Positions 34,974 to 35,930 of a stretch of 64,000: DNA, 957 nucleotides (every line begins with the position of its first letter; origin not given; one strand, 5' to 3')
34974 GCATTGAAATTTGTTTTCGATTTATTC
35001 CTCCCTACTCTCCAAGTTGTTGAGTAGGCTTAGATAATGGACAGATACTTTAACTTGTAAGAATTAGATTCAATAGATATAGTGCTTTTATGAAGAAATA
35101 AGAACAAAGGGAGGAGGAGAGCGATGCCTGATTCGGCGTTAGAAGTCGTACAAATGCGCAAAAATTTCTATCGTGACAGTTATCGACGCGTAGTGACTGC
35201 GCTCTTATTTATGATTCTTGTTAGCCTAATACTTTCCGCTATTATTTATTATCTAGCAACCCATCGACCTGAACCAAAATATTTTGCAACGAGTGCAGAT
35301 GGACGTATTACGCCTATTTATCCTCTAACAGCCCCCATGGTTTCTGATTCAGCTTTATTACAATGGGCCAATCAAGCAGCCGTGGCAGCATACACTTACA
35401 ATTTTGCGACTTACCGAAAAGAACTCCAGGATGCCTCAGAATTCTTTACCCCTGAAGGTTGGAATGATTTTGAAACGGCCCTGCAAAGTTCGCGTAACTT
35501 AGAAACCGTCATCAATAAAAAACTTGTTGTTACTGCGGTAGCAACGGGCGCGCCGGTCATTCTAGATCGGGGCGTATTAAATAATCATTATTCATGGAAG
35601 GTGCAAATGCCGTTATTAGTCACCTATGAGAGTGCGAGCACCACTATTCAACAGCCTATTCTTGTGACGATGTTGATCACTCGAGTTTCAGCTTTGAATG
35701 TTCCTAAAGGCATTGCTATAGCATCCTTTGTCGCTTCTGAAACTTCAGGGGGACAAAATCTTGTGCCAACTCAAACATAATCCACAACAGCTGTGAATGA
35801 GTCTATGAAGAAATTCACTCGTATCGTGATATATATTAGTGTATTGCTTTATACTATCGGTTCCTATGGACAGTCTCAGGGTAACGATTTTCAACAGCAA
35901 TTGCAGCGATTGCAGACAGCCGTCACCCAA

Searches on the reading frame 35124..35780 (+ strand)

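Call 15: search_protein_families(library=ncbifam, proteins=[window:35124-35780:+], max_evalue=0.00001)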
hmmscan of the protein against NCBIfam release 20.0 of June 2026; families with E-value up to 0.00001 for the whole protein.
window:35124-35780:+ (218 aa): 2 families
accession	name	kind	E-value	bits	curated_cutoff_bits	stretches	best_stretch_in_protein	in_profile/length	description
NF038072.1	IcmL_DotI_only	equivalog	3.1e-78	261.7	175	1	5-204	1-200/200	type IVB secretion system apparatus protein IcmL/DotI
NF038227.1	IcmM_DotJ_IVB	equivalog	3.2e-14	53.1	100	1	4-80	4-80/94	type IVB secretion system protein IcmM/DotJ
